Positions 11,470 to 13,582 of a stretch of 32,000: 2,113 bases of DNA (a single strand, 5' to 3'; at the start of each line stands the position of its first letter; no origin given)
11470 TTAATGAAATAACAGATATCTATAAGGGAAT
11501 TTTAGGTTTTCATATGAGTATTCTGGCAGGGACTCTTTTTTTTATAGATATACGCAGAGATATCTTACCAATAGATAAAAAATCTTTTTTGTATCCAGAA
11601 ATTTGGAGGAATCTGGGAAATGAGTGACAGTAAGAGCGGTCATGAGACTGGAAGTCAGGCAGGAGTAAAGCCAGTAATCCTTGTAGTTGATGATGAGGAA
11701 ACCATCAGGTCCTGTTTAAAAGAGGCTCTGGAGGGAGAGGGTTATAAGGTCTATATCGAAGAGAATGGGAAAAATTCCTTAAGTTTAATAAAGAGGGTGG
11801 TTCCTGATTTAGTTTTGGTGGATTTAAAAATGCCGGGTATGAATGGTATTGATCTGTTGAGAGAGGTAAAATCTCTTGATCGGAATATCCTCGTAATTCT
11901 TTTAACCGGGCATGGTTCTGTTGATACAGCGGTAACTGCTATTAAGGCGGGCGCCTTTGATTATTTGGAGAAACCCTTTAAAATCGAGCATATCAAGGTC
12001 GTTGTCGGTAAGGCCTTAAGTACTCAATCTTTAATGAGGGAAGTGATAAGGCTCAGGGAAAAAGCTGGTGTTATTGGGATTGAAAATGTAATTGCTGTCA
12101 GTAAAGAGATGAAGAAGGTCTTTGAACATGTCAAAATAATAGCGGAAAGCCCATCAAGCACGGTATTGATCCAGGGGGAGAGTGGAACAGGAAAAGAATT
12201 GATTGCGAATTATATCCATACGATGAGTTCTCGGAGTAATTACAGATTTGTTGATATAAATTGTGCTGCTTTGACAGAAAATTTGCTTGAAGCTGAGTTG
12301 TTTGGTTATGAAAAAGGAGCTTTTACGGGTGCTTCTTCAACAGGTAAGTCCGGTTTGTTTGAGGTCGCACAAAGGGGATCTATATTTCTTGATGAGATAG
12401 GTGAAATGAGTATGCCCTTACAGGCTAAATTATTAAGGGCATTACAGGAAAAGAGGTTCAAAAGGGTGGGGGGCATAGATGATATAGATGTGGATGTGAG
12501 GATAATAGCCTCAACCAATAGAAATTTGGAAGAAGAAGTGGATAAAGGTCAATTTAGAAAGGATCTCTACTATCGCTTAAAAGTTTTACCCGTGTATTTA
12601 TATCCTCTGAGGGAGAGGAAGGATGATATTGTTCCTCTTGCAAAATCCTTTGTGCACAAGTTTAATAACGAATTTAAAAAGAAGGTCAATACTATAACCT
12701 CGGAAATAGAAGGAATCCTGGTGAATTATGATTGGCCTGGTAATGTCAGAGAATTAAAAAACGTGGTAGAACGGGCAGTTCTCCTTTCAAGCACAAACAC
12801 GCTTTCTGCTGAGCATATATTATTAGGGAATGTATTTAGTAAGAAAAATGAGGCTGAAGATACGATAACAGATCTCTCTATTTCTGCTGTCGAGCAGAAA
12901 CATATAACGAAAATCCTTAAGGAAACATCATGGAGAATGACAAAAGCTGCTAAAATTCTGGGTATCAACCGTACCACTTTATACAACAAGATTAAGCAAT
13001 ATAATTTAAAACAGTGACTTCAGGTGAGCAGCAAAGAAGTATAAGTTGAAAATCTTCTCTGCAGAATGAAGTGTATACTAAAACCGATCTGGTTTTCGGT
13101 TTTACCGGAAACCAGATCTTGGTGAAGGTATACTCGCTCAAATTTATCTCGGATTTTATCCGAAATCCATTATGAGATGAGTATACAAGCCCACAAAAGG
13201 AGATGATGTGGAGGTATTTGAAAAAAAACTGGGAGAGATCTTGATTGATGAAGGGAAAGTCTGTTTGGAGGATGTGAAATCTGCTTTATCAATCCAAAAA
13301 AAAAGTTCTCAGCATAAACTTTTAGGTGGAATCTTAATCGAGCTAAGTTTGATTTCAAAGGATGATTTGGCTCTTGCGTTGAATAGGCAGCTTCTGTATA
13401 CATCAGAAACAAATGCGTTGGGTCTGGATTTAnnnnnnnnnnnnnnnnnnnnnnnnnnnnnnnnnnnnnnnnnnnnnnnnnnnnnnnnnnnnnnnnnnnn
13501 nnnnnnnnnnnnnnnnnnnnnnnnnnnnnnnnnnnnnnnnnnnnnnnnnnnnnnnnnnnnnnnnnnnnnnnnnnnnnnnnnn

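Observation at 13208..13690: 160-aa protein combining an MshEN-like domain with a DHp (H-box) module but no catalytic ATPase domain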

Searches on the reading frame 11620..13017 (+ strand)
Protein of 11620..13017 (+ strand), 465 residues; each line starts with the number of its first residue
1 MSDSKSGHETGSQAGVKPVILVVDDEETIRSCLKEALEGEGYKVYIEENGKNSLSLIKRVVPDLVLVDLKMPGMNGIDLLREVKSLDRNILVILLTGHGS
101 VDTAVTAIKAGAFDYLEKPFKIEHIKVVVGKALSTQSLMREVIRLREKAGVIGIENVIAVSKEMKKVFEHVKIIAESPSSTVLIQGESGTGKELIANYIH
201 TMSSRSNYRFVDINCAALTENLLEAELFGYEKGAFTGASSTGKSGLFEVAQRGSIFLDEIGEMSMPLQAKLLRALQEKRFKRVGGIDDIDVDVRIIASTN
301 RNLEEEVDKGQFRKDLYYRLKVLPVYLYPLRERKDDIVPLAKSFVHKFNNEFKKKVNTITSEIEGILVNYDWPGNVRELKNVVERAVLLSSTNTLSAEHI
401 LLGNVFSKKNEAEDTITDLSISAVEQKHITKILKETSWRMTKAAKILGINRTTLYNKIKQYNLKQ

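Call 3: search_protein_families(library=pfam, proteins=[window:11620-13017:+], max_evalue=1)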
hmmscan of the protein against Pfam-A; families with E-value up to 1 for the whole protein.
window:11620-13017:+ (465 aa): 26 families (the best 25 are shown)
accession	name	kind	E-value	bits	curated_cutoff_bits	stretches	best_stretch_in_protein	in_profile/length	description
PF00158.32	Sigma54_activat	-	6.3e-68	228.1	20.2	1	158-325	2-167/168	Sigma-54 interaction domain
PF00072.30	Response_reg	-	7.6e-30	103.8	30.2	1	20-127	1-108/111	Response regulator receiver domain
PF25601.1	AAA_lid_14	-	4.6e-25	87.7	27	1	331-401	1-71/87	AAA+ ATPase lid domain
PF14532.12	Sigma54_activ_2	-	3.6e-16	60.1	25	1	159-325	2-133/138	Sigma-54 interaction domain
PF02954.25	HTH_8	-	8.9e-14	51.4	22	1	422-461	3-42/42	Bacterial regulatory protein, Fis family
PF07728.20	AAA_5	-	1.8e-07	31.7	22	1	182-303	2-125/139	AAA domain (dynein-related subfamily)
PF00004.35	AAA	-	2.5e-06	28.4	21.2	1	182-304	1-111/131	ATPase family associated with various cellular activities (AAA)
PF07724.20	AAA_2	-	8.3e-05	23.1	27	1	178-312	2-136/166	AAA domain (Cdc48 subfamily)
PF18024.7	HTH_50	-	0.00041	20.4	27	1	422-463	9-49/50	Helix-turn-helix domain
PF01078.27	Mg_chelatase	-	0.0012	18.8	20.3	1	174-277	17-132/207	Magnesium chelatase, subunit ChlI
PF13245.12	AAA_19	-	0.0018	18.9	25.1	1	175-279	7-118/134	AAA domain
PF20030.5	bpMoxR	-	0.002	17.7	27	1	179-306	31-150/205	MoxR domain in the MoxR-vWA-beta-propeller ternary systems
PF13191.12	AAA_16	-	0.0048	17.8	32.6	1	163-234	8-85/167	AAA ATPase domain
PF05673.19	DUF815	-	0.019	14.5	23.8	1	151-218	24-92/249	Protein of unknown function (DUF815)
PF20720.3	nSTAND3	-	0.025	14.7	27.2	1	180-221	18-59/155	Novel STAND NTPase 3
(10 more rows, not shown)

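Call 56: search_protein_families(library=ncbifam, proteins=[window:11620-13017:+], max_evalue=0.00001)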
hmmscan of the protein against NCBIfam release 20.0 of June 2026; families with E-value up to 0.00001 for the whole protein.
window:11620-13017:+ (465 aa): 117 families (the best 25 are shown)
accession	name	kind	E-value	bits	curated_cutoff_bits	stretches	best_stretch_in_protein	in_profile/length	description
NF008469.0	PRK11361.1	equivalog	2.3e-132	442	714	1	19-463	6-456/461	acetoacetate metabolism transcriptional regulator AtoC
TIGR02915.1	PEP_resp_reg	equivalog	1.8e-125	419.3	502.6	1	20-464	1-445/445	PEP-CTERM-box response regulator transcription factor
TIGR01818.1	ntrC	equivalog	2.4e-118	395.9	558.6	1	20-400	1-377/463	nitrogen regulation protein NR(I)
NF051870.1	NAssimRespRegNtrX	equivalog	9.5e-114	380.7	600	1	20-460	4-449/452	nitrogen assimilation response regulator NtrX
NF007689.0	PRK10365.1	equivalog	2.8e-111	372.4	760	1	20-458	8-439/441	sigma-54-dependent response regulator transcription factor ZraR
NF041946.1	LuxO_transreg_Vib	equivalog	2.7e-109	366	800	1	23-461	2-460/463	quorum-sensing sigma-54 dependent transcriptional regulator LuxO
NF041552.1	TF_PrdR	equivalog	3.8e-109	365.6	795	1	144-462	260-577/577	sigma-54 dependent transcriptional regulator PrdR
NF011695.0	PRK15115.1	equivalog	5.8e-105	351.6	763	1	20-463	9-438/445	two-component system response regulator GlrR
NF008176.1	PRK10923.1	equivalog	2.6e-103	346.1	620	1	19-393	5-374/469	nitrogen regulation protein NR(I)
TIGR01817.1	nifA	equivalog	2.9e-103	346.5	528.85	1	135-404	177-442/534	nif-specific transcriptional activator NifA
NF049963.1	RespRegFlgRCampy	domain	2.2e-101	339.8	750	1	20-463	3-429/429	fla regulon two-component system response regulator FlgR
TIGR02329.1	propionate_PrpR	equivalog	2.7e-96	323.3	499.2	1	133-459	191-525/526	propionate catabolism operon regulatory protein PrpR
NF011953.0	PRK15424.1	equivalog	4.8e-95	319.2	703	1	153-462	217-535/538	propionate catabolism operon regulatory protein PrpR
NF050807.1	TransRegFlbDCaul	equivalog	1.3e-94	317.6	750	1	40-462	23-439/454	sigma-54-dependent transcriptional regulator FlbD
NF003451.0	PRK05022.1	equivalog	2.6e-92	310.2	476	1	152-464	187-511/512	nitric oxide reductase transcriptional regulator NorR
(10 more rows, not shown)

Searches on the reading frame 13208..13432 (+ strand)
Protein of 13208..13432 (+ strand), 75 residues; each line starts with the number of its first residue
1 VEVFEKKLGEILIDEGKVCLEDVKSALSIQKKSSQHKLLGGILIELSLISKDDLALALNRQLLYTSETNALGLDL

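Call 23: search_solved_structures(query=window:13208-13432:+, max_evalue=1, show_alignments=4)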
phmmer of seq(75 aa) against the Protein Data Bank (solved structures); distinct sequences matched with E-value up to 1: 11.
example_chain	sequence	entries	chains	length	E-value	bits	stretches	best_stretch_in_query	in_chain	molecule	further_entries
6f8l_G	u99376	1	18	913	2.2e-11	46.9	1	6-61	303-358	Type IV pilus assembly protein PilF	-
5tsg_B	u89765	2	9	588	0.0014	22.3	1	6-62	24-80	Type IV pilus biogenesis ATPase PilB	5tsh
6olj_C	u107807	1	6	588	0.0014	22.3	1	6-62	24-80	Type IV pilus biogenesis ATPase PilB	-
5htl_A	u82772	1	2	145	0.0028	21.4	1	4-62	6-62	MSHA biogenesis protein MshE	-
5zfr_A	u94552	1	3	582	0.0089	19.8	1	6-62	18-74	Type IV pilus biogenesis ATPase PilB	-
6ejf_G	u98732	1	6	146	0.049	17.5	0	6-64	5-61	Type IV pilus assembly protein PilF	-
6ejf_J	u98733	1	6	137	0.34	14.8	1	6-54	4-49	Type IV pilus assembly protein PilF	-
8pdk_A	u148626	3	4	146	0.37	14.7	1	6-54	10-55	c-di-GMP binding domain of the ATPase enzyme PilF | ATP-binding motif-containing protein pilF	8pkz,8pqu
9glg_A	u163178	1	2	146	0.43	14.5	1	6-51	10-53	ATP-binding motif-containing protein pilF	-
8pfa_A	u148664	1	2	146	0.83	13.6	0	6-54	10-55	c-di-GMP binding domain of the ATPase enzyme PilF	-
9gl5_A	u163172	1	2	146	0.88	13.5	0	6-54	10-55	ATP-binding motif-containing protein pilF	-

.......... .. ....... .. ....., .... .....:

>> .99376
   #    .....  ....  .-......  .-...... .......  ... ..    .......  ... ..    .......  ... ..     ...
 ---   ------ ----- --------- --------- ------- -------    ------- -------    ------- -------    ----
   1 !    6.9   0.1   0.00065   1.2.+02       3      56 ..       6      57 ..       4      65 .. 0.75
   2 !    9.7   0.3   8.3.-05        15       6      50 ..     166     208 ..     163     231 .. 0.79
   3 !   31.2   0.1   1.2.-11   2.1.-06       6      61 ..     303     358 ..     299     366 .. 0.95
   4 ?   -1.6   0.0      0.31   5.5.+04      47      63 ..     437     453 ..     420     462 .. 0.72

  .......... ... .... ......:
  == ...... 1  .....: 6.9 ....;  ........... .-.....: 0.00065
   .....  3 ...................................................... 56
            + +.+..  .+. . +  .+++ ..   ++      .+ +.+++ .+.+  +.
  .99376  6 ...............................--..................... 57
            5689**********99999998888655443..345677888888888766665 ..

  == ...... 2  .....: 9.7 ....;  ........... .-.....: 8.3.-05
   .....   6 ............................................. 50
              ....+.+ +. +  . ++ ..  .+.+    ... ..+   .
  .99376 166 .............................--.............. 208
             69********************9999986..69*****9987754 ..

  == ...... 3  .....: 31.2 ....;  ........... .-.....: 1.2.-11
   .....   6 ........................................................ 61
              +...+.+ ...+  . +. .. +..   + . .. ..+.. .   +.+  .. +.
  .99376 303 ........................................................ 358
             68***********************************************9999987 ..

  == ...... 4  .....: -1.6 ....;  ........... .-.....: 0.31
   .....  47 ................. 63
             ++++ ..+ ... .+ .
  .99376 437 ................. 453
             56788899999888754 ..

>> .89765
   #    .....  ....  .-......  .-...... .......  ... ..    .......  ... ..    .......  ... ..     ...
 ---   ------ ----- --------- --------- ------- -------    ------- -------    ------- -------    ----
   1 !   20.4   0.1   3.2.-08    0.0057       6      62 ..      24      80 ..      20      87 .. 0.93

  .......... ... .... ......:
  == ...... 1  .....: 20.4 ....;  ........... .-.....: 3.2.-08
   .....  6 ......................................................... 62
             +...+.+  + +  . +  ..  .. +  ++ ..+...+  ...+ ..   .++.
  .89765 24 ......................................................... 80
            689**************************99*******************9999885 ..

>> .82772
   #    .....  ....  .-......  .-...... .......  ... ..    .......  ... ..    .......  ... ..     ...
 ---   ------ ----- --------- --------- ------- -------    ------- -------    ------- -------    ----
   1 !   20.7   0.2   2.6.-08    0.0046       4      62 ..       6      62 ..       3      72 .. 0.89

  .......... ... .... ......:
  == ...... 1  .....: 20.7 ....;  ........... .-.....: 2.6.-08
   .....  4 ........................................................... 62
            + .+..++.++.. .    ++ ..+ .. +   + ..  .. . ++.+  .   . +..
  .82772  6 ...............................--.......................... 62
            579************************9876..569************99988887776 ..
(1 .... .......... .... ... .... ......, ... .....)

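Call 68: predict_structure(alignment_id=A2)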
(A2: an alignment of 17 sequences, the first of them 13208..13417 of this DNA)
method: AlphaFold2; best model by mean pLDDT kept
length: 70 residues; sequences in the alignment: 17
mean_pLDDT: 88.5   pTM: 0.74
mean pLDDT of the five models: 88.5, 88.3, 87.3, 86.0, 84.9
residues with pLDDT >= 90: 47; 70-90: 17; 50-70: 5; < 50: 1
segments of 3 or more residues with pLDDT < 50: none
pLDDT, mean of each block of 10 residues (from residue 1): 86 95 93 85 96 95 70
secondary structure, 60 per line:
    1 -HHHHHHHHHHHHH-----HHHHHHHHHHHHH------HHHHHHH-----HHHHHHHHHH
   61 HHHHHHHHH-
elements in order: H2-14 H20-32 H39-45 H51-69

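Call 71: fold_search(model_id=the predicted structure, library=pdb)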
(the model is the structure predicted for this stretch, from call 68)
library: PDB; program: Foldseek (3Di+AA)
matches with E <= 10: 26; with E <= 0.001: 0
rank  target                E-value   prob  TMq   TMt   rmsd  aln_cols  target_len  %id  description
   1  5htl_B                3.5e-02  1.00  0.72  0.37   1.1        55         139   36  Structure of MshE with cdg (released 2016-10-05)
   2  8pdk_A                6.6e-02  1.00  0.70  0.36   1.0        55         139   38  X-ray structure of the Thermus thermophilus PilF-GSPIIB domain in the c-di-GMP bound state (released 2024-06-26)
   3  8pe0_A                7.4e-02  1.00  0.69  0.35   1.0        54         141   37  X-ray structure of the Thermus thermophilus K167L mutant of the PilF-GSPIIB domain in the c-di-GMP bound state (released 2024-06-26)
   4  8pfa_A                1.0e-01  1.00  0.69  0.36   1.1        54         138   37  X-ray structure of the Thermus thermophilus K167R mutant of the PilF-GSPIIB domain in the c-di-GMP bound state (released 2024-06-26)
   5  9gl5_A                1.1e-01  1.00  0.71  0.37   1.0        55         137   36  X-ray structure of the Thermus thermophilus Q190E mutant of the PilF-GSPIIB domain in the c-di-GMP bound state (released 2025-06-25)
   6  9glg_A                1.1e-01  1.00  0.70  0.37   1.0        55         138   36  X-ray structure of the Thermus thermophilus Q218E mutant of the PilF-GSPIIB domain in the c-di-GMP bound state (released 2025-06-25)
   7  5htl_A                1.2e-01  1.00  0.69  0.35   1.2        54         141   35  Structure of MshE with cdg (released 2016-10-05)
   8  9glg_B                3.0e-01  1.00  0.70  0.37   1.1        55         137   36  X-ray structure of the Thermus thermophilus Q218E mutant of the PilF-GSPIIB domain in the c-di-GMP bound state (released 2025-06-25)
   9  6ejf_G                4.4e-01  0.97  0.66  0.34   1.7        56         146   34  Thermus thermophilus PilF ATPase (apoprotein form) (released 2018-08-01)
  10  3kik_B                1.8e+00  0.12  0.32  0.26   8.2        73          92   19  Sgf11:Sus1 complex (released 2009-12-08)
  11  4dhx_C                2.6e+00  0.09  0.32  0.26   9.0        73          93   16  ENY2:GANP complex (released 2012-06-13)
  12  7lkm_B                3.3e+00  0.54  0.58  0.30   1.8        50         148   22  The PilB(N-terminal_P70S mutant)-PilZ complex of the Type IV pilus from Xanthomonas citri (released 2021-08-11)
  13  5wve_O                3.3e+00  0.18  0.50  0.42   5.6        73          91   15  Apaf-1-Caspase-9 holoenzyme (released 2017-02-08)
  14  7lkn_A                4.0e+00  0.47  0.59  0.30   1.8        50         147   22  The PilB(N-terminal_P70S mutant)-PilZ complex (SeMet) (released 2021-08-11)
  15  4mbe_F                4.0e+00  0.06  0.31  0.27   7.4        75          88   20  Sac3:Sus1:Cdc31:Nup1 complex (released 2014-07-02)
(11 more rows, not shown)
